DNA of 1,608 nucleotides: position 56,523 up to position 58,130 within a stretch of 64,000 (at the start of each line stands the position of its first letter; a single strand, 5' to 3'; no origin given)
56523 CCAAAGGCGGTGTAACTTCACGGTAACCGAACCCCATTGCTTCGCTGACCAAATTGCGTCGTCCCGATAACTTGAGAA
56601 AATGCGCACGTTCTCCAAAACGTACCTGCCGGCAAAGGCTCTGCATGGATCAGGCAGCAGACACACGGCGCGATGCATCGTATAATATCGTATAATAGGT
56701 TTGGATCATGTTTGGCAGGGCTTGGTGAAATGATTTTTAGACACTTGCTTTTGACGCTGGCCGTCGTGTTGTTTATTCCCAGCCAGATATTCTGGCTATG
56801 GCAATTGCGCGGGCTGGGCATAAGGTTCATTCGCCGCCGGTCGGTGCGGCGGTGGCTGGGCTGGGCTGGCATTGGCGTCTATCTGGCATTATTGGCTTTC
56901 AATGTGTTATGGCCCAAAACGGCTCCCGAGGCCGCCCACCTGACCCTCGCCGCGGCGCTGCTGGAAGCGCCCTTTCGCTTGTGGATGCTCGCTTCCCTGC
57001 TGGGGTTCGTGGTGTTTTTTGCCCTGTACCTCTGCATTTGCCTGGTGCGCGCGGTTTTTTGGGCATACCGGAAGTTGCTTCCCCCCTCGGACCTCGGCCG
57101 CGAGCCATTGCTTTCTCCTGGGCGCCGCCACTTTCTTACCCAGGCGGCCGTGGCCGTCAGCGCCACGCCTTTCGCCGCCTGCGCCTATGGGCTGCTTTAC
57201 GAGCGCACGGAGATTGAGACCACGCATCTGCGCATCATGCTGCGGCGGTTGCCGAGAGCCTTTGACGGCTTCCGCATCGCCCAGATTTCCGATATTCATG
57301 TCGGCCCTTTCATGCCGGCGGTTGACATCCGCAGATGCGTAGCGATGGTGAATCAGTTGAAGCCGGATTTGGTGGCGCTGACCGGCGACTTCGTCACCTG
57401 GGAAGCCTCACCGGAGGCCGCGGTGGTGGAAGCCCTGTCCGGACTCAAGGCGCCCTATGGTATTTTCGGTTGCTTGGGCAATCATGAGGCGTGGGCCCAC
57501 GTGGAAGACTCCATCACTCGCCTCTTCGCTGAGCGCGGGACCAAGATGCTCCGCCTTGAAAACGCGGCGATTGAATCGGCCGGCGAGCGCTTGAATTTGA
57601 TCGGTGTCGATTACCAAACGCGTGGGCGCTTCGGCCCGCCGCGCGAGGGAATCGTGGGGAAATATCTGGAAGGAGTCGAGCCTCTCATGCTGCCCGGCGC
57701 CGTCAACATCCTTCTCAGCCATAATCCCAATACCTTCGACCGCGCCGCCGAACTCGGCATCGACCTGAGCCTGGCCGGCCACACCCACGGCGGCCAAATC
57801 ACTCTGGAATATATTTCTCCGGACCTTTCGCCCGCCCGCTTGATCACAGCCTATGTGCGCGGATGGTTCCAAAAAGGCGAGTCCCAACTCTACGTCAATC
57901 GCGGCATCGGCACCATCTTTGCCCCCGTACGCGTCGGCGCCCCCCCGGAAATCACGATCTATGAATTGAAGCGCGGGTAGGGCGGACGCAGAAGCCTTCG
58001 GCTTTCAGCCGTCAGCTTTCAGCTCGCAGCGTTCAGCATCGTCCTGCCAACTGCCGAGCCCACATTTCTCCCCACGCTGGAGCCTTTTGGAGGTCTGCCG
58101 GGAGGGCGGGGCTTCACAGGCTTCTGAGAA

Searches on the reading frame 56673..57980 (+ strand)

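Call 54: search_protein_families(library=pfam, proteins=[window:56673-57980:+], max_evalue=0.00001)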
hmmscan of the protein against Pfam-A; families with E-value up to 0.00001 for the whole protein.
window:56673-57980:+ (435 aa): 1 family
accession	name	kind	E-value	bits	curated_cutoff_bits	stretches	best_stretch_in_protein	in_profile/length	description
PF00149.33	Metallophos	-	1.6e-11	45.4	21.5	1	200-373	1-190/191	Calcineurin-like phosphoesterase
